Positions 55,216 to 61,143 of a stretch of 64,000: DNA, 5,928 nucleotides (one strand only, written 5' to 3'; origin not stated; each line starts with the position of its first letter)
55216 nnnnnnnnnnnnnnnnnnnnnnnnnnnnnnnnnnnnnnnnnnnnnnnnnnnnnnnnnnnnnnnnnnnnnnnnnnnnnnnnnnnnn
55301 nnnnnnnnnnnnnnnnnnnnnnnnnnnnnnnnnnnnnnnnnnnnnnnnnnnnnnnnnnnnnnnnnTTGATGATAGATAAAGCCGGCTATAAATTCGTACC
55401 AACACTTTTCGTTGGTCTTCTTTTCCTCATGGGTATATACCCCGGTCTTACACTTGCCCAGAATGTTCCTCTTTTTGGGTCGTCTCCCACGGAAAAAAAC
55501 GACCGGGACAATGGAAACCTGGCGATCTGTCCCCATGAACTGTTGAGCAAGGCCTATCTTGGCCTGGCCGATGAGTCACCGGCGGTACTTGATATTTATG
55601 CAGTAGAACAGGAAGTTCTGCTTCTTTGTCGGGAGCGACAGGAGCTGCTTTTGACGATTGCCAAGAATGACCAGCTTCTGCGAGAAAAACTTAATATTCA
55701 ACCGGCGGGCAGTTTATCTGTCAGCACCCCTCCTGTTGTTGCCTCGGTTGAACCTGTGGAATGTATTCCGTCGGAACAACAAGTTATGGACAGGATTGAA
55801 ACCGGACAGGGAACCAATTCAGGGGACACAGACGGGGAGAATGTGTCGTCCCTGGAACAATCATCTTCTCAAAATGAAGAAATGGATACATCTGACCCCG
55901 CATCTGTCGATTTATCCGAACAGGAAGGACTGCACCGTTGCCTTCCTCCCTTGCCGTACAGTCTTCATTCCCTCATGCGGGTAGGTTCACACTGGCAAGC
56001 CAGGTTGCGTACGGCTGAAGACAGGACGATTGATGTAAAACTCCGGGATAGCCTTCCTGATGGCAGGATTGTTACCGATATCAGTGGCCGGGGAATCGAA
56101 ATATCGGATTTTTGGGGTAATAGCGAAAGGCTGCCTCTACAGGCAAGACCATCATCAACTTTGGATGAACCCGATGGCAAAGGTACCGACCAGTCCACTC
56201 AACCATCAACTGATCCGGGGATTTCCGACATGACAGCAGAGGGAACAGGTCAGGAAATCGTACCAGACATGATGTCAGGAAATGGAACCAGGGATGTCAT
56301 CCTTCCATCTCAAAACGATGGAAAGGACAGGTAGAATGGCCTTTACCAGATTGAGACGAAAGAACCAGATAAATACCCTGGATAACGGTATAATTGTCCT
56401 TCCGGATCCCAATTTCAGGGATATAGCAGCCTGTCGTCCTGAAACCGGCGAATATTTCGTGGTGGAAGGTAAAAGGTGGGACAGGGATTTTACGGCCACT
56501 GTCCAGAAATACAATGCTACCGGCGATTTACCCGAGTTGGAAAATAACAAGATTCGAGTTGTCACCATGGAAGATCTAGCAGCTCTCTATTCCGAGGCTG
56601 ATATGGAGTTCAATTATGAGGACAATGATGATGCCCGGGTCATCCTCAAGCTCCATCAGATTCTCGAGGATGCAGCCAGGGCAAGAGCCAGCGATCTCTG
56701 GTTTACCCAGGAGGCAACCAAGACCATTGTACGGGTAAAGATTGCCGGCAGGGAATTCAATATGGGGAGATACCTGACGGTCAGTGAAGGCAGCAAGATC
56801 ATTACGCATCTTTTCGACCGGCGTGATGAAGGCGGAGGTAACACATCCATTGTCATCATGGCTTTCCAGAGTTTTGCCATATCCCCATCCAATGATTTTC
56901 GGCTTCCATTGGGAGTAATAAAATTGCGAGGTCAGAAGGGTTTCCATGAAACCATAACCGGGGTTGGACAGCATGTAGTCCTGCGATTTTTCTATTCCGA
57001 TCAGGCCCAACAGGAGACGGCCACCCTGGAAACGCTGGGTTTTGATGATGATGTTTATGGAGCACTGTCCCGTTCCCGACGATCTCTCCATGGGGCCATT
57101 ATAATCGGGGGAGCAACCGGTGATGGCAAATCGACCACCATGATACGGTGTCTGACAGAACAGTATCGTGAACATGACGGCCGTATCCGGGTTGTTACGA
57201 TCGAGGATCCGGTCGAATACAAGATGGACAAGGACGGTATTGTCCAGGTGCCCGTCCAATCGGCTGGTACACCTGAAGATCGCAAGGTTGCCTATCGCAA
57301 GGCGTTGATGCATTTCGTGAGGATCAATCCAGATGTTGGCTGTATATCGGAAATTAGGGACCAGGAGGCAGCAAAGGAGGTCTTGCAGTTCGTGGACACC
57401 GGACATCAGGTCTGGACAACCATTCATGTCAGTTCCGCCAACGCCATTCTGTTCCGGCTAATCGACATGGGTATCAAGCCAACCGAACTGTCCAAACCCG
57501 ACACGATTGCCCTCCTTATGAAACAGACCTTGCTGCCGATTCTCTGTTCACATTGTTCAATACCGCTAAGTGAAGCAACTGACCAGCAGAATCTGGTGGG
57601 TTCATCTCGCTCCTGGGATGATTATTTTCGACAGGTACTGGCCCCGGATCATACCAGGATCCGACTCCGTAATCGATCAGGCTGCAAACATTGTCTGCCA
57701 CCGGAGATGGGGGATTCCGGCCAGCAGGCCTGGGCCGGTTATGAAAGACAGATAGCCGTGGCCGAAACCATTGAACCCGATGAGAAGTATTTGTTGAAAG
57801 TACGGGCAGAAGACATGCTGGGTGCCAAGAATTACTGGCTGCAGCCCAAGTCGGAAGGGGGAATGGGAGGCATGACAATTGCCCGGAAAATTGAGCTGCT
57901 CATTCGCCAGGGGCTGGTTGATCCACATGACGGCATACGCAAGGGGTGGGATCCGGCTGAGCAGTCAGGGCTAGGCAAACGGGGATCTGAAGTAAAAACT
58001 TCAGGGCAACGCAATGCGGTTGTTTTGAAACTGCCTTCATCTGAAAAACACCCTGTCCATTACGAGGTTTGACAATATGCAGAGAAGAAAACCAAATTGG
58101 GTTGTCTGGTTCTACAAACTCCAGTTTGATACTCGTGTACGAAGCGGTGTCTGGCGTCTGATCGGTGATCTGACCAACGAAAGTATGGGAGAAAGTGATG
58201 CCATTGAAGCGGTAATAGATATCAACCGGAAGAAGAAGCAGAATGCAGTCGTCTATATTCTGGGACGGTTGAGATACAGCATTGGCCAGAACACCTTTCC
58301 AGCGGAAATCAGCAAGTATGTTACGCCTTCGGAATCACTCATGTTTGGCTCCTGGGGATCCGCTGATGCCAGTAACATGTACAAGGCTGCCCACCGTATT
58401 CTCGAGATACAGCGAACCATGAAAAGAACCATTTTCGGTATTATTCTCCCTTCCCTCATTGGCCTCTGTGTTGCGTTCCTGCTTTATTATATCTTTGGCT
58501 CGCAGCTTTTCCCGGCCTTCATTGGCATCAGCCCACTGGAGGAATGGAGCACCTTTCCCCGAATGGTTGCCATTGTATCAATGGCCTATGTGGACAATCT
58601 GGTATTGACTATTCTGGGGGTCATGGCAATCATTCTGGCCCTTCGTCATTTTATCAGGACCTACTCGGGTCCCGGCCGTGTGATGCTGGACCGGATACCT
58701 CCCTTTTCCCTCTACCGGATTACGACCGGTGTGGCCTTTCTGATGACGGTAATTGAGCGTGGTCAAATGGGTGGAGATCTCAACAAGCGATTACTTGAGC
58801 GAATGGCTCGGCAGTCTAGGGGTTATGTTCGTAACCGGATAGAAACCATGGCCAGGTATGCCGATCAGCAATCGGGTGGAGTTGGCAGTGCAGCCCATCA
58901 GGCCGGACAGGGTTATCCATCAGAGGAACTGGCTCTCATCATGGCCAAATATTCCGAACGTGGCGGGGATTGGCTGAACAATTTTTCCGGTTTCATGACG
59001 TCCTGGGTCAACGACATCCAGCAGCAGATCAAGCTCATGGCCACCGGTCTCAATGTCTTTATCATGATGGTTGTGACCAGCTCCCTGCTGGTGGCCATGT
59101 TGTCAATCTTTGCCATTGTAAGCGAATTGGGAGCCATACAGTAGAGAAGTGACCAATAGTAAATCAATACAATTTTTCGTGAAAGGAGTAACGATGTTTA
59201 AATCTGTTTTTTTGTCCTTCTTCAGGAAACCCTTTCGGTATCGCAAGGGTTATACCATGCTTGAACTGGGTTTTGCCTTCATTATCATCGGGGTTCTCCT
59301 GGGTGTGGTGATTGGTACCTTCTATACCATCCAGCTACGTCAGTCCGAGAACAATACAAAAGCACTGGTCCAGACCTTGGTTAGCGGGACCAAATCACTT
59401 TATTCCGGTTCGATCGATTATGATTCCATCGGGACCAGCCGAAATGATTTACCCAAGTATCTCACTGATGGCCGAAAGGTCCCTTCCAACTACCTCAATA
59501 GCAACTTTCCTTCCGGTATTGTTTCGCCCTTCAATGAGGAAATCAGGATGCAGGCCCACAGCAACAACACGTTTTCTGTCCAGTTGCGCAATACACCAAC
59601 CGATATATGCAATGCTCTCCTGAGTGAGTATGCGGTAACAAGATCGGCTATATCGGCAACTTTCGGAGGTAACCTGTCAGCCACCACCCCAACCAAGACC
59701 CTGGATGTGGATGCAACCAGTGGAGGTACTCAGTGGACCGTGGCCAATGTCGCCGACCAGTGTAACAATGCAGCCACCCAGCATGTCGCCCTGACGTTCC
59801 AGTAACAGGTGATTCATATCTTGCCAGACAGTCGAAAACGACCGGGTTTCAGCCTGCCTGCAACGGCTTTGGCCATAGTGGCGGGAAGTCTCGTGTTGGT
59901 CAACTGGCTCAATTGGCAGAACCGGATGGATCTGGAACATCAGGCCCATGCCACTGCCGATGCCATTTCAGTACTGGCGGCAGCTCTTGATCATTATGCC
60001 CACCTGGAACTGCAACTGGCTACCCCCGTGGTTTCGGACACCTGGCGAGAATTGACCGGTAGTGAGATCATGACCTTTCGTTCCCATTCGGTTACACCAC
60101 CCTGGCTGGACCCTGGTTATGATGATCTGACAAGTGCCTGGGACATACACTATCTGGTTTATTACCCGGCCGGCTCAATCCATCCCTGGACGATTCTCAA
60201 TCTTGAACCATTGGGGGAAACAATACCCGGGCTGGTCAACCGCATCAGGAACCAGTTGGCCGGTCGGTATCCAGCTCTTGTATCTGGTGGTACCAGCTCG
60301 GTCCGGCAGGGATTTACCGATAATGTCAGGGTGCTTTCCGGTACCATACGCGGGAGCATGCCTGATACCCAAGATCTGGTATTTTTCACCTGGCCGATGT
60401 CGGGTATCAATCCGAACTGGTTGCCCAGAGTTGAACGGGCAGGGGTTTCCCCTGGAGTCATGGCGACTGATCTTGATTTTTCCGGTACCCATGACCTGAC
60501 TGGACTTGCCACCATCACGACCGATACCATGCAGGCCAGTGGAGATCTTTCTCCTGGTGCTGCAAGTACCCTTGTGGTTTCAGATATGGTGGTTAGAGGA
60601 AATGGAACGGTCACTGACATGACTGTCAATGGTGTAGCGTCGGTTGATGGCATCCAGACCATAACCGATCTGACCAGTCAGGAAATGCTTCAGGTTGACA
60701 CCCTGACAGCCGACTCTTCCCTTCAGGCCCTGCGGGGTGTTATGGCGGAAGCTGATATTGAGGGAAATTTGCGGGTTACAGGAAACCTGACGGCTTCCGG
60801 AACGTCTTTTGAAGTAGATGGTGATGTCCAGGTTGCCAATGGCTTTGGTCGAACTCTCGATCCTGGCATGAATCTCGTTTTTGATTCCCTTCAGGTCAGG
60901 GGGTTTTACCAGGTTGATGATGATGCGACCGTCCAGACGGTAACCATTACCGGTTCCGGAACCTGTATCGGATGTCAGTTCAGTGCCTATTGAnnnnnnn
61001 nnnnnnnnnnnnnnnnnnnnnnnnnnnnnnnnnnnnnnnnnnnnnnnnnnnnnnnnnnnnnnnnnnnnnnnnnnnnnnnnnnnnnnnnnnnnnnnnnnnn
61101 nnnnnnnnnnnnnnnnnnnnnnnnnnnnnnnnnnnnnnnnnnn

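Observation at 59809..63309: Three complete tandem PilV-type adhesin genes instead of a shufflon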

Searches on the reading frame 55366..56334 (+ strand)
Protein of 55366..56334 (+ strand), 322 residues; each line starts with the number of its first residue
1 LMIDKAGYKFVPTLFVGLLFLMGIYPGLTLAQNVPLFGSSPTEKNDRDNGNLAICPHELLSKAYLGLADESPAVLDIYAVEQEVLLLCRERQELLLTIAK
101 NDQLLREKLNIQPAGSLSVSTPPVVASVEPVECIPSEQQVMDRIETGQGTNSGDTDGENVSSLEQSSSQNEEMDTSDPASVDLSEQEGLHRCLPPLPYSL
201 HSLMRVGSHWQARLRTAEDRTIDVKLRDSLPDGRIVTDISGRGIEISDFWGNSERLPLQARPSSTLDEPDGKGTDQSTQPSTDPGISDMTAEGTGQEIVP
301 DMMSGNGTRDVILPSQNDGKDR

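Call 3: search_protein_families(library=pfam, proteins=[window:55366-56334:+], max_evalue=0.1)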
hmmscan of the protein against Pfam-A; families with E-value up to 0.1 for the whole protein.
window:55366-56334:+ (322 aa): 0 families

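Call 8: search_protein_families(library=ncbifam, proteins=[window:55366-56334:+], max_evalue=0.1)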
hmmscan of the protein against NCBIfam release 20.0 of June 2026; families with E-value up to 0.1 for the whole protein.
window:55366-56334:+ (322 aa): 1 family
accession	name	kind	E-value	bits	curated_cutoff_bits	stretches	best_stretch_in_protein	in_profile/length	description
TIGR03021.1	pilP_fam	equivalog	0.0068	17.4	34.65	1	191-247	62-119/119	type IV pilus biogenesis protein PilP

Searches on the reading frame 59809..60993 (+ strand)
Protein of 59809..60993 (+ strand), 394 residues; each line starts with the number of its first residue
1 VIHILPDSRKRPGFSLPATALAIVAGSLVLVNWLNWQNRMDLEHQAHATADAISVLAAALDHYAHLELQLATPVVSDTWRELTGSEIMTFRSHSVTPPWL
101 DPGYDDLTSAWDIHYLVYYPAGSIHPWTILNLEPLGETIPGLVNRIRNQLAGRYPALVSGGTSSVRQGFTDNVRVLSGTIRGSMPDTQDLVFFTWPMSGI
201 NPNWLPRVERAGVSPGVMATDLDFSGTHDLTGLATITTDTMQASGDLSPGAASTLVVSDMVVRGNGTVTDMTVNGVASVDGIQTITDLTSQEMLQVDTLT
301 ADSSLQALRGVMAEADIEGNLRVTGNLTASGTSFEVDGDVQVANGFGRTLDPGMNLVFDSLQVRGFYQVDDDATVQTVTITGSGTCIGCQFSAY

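Call 3: search_protein_families(library=pfam, proteins=[window:59809-60993:+], max_evalue=0.1)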
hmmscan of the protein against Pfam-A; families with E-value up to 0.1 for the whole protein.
window:59809-60993:+ (394 aa): 1 family
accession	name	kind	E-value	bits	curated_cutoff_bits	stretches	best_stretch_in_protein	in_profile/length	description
PF14930.12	Qn_am_d_aII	-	0.061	14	27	0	316-391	19-91/107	Quinohemoprotein amine dehydrogenase, alpha subunit domain II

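Call 7: search_dna_similar(query=window:59809-60993:+, collection=plasmids, mode=protein, max_rows=20, max_evalue=0.001)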
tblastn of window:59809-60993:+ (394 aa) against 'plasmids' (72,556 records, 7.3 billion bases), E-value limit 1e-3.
No match.

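Call 8: search_protein_families(library=ncbifam, proteins=[window:59809-60993:+], max_evalue=0.1)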
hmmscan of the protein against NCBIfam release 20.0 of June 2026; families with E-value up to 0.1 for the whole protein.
window:59809-60993:+ (394 aa): 0 families

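Call 34: find_homologous_proteins(query=window:59809-60993:+, max_evalue=0.001)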
Query window:59809-60993:+ (394 aa): 7 proteins with E <= 0.001 among 8000 candidates.
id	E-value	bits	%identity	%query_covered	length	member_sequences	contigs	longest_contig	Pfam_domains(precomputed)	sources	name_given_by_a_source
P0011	4.8e-241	818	100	93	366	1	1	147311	-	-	-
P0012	6.2e-181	620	72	98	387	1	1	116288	-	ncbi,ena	-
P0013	5.7e-160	551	68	94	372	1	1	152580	-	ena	-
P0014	5.1e-144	498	59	98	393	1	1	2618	-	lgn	-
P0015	1.2e-124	434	54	95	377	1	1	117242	-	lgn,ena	-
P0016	9.7e-120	418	53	98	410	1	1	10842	-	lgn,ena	-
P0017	7.9e-111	389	52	94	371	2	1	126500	-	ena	-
